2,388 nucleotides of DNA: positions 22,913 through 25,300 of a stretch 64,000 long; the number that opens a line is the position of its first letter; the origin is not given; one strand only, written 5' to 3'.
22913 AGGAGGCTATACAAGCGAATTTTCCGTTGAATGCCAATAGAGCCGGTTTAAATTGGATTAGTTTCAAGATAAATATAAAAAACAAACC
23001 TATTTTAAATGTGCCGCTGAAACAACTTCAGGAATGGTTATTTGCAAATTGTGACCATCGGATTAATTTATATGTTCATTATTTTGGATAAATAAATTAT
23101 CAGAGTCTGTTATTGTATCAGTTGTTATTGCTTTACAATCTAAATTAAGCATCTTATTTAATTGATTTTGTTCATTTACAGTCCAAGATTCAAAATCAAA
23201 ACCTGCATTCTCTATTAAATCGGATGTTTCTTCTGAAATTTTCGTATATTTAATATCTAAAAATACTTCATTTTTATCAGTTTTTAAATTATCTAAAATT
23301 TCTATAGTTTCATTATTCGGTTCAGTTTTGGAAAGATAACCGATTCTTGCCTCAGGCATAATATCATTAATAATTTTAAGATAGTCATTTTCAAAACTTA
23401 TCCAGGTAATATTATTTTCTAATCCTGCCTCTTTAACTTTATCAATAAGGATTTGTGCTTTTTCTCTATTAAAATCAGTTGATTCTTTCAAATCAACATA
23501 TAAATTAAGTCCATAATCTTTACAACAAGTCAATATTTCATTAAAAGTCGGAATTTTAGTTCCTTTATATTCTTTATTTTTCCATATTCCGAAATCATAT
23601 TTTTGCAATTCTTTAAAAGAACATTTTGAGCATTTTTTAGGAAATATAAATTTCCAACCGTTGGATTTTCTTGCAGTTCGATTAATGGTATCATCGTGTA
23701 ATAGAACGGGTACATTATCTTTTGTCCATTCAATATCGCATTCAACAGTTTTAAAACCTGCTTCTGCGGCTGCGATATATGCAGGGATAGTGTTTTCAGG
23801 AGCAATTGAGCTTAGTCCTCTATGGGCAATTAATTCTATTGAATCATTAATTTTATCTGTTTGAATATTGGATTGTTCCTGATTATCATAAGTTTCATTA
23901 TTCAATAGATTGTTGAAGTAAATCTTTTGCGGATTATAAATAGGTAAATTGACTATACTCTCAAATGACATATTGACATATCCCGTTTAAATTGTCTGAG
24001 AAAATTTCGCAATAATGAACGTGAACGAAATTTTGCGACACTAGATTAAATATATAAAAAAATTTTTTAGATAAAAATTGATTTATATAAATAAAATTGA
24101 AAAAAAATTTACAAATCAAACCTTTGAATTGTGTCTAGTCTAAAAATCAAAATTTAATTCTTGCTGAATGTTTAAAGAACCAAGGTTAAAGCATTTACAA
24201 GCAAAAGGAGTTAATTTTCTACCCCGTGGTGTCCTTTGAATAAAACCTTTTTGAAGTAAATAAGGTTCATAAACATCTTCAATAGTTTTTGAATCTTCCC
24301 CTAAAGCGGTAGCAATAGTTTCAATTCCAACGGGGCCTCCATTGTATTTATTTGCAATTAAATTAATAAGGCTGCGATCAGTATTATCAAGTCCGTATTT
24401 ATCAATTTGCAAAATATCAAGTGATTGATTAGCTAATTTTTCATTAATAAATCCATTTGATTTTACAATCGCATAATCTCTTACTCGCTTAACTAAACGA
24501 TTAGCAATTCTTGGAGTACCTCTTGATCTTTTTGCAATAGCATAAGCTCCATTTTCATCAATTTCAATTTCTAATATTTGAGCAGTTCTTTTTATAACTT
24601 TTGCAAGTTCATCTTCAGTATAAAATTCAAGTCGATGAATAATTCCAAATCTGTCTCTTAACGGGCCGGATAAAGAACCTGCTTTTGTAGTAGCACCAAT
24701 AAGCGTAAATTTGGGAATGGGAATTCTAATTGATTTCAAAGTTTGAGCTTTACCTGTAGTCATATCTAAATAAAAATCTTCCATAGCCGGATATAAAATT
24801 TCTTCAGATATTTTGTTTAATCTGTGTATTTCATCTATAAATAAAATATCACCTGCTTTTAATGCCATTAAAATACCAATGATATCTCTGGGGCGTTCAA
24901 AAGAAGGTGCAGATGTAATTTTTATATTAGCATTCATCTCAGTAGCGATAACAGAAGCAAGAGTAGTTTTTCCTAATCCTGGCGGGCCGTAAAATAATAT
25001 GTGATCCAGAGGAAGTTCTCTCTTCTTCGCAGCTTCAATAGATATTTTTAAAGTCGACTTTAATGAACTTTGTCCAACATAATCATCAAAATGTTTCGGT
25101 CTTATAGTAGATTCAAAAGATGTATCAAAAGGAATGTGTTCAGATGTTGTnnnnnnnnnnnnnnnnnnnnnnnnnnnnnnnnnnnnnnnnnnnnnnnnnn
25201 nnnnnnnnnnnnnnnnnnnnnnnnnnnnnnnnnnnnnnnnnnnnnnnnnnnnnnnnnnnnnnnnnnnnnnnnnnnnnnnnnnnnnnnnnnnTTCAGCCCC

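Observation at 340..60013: Dispersed G+C-rich modular intergenic repeat family (at least 17 copies or fragments in 64 kb)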

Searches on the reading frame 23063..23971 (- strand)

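Call 11: search_protein_families(library=ncbifam, proteins=[window:23063-23971:-])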
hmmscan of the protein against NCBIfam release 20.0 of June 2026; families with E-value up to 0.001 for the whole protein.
window:23063-23971:- (302 aa): 4 families
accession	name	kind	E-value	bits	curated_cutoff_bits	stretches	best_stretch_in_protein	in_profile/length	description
NF006989.0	PRK09454.1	equivalog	3.4e-37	128.1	264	1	46-288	11-242/251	glycerophosphodiester phosphodiesterase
NF053857.1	LysphglycPlipDStph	equivalog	6.1e-12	45.5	450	1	25-203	26-204/305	lysophosphatidylglycerol phospholipase D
NF041304.3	AvrBs2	equivalog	4.9e-08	31.3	1000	1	48-103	272-330/716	type III secretion system effector avirulence protein AvrBs2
NF008354.0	PRK11143.1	equivalog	2.4e-07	30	254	1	41-99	28-85/359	glycerophosphodiester phosphodiesterase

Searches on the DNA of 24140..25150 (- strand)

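Call 35: search_with_rna_model(model_id=R1, sources=[L001, L005, L006, L007, L009, L011, L012, L013, L014, L015, L018, L019, L022, L025, L026, L027, L031, L033, L036, L038, L041, L042, L044, L045, L048, L052, L053, L055, L056, L058, L059, L060, L065, L066, L072, L074, L076, L077, L078, L079, L083, L087, L088, L091, L092, L093, L094, L095, L096, L097, L101, L105, L107, L108, L109, L110], max_evalue=0.01)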
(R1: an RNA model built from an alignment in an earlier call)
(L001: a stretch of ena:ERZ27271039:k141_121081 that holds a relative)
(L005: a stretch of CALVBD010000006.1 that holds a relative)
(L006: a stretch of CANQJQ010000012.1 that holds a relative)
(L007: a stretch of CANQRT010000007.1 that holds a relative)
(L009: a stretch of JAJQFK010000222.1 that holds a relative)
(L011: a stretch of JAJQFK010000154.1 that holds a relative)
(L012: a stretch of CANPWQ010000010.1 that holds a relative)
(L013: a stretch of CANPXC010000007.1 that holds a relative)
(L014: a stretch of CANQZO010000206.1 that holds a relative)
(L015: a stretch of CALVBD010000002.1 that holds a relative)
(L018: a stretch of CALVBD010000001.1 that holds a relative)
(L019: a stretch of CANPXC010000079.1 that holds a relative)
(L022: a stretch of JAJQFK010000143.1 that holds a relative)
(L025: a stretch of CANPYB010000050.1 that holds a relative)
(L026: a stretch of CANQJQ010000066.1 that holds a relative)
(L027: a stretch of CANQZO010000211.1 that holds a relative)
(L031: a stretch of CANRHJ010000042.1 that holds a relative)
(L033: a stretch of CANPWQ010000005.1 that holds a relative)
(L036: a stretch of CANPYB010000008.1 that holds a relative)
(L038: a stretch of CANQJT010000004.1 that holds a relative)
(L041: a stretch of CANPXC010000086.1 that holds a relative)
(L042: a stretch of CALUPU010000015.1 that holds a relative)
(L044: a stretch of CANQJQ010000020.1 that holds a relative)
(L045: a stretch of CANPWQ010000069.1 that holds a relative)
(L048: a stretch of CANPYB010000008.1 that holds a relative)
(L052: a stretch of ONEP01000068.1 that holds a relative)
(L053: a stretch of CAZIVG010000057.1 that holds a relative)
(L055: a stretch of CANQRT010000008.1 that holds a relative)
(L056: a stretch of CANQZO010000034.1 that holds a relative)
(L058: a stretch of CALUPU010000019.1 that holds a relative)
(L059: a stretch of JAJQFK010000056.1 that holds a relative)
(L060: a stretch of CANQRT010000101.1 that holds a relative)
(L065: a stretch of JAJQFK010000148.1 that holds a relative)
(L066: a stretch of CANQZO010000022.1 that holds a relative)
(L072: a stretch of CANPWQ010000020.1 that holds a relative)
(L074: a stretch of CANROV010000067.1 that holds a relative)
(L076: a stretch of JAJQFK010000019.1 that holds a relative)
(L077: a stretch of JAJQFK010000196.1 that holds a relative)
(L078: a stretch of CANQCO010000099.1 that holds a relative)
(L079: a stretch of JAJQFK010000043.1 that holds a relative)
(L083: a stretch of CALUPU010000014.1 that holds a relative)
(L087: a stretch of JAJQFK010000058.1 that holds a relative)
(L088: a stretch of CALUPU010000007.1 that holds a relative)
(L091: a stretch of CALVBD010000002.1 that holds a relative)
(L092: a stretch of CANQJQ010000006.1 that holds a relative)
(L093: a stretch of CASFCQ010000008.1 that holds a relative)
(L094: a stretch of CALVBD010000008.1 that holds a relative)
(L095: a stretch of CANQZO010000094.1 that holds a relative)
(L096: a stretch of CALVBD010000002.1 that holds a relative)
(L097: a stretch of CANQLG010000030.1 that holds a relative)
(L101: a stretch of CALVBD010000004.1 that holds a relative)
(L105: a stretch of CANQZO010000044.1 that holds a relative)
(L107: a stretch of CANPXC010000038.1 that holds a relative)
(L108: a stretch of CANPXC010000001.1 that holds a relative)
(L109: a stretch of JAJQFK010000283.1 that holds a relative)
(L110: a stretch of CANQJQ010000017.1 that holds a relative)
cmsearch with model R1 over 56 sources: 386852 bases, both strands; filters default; matches with E-value up to 0.01: 63.
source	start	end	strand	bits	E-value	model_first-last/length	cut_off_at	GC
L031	2076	2193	-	145.9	3.3e-31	1-118/118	no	0.47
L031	3038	3155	-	145.5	4e-31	1-118/118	no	0.47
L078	5764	5881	+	145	5.4e-31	1-118/118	no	0.45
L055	7614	7731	-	144.5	6.9e-31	1-118/118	no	0.47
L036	3358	3475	+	144.1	8.4e-31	1-118/118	no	0.47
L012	5250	5367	+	143.7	1e-30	1-118/118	no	0.46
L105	2753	2870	-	143.3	1.3e-30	1-118/118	no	0.48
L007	805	922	-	142.2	2.3e-30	1-118/118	no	0.44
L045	4174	4291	+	141.4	3.6e-30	1-118/118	no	0.47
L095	2970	3087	+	141.1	4.3e-30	1-118/118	no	0.47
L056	2880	2997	-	138.5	1.8e-29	1-118/118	no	0.47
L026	1711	1828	-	138.4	1.9e-29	1-118/118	no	0.43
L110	2509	2626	+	138.3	1.9e-29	1-118/118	no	0.45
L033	3605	3722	-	138.2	2e-29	1-118/118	no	0.45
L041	6777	6894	-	137.6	2.8e-29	1-118/118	no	0.44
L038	2970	3087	-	137.5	3e-29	1-118/118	no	0.41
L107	2625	2742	+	137.2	3.4e-29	1-118/118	no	0.44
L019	5426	5543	+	136.7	4.6e-29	1-118/118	no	0.43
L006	43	159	-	133.6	2.4e-28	1-118/118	no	0.44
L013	4218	4335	+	132.4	4.5e-28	1-118/118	no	0.42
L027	2842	2959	-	131.6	7.1e-28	1-118/118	no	0.47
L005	119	235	-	131.2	8.7e-28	1-118/118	no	0.53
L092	6096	6213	+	130.9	1e-27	1-118/118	no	0.44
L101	1654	1770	+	128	4.7e-27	1-118/118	no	0.54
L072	7077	7194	+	127.4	6.6e-27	1-118/118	no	0.41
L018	1133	1250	-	125.7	1.6e-26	1-118/118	no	0.47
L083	1943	2058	-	120.9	2.2e-25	1-118/118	no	0.41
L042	1056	1171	-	118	1e-24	1-118/118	no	0.41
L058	3605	3719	+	116.1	2.8e-24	1-118/118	no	0.45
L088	5726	5841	+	115.2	4.5e-24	1-118/118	no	0.41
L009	5737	5860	+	113.7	1e-23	1-118/118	no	0.47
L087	2604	2727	-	113.6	1.1e-23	1-118/118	no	0.47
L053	3126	3241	-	109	1.3e-22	1-118/118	no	0.44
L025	2360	2455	+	104.2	1.6e-21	1-96/118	3'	0.47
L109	276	399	+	93.9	4e-19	1-118/118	no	0.46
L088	1885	2008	-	86.7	2e-17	1-118/118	no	0.4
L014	3417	3493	+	84.6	6.1e-17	1-77/118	3'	0.44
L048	1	71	-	78.6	1.5e-15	1-71/118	3'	0.42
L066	973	1151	-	78.5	1.5e-15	1-118/118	no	0.46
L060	5413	5591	+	77.3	3.1e-15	1-118/118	no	0.46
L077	10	126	-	70.3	1.3e-13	1-118/118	no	0.54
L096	3191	3308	+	69.3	2.2e-13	1-118/118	no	0.47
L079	900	978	-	68.1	4.2e-13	1-118/118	no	0.46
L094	5304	5383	-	64.3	3.2e-12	1-118/118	no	0.41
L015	7137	7253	+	63.9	3.9e-12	1-118/118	no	0.49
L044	2199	2276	+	61.7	1.3e-11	1-118/118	no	0.4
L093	5888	5953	-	58.2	8.2e-11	1-118/118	no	0.39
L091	2517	2634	+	54.1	7.4e-10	1-118/118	no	0.49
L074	4512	4649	-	52.1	2.2e-09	1-118/118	no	0.41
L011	3111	3215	+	51.4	3.2e-09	1-118/118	no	0.52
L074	7798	7870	-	48.4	1.6e-08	1-118/118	no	0.4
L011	3048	3161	-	40.7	9.6e-07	1-118/118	no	0.36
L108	432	541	+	36.5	9.4e-06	1-118/118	no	0.31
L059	1108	1147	+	36.5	9.5e-06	6-45/118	no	0.38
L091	2653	2701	+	36.4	9.6e-06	60-108/118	no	0.67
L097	5670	5772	+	36.4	9.9e-06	1-118/118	no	0.24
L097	5585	5717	-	35.8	1.4e-05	1-118/118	no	0.35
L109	284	317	-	32.7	7e-05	9-42/118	no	0.35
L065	2065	2138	-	31.2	0.00016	1-118/118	no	0.49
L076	4072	4178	+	30.4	0.00024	1-118/118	no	0.43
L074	7825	7887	+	28.2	0.00081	1-118/118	no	0.29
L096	3329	3374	+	27.8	0.00099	62-107/118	no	0.67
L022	39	78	-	27.1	0.0014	6-45/118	no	0.3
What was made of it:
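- R1 scores reach 146 bits (call 35). Dozens of near-identical 111-nt units exist in other MAGs (call 35).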
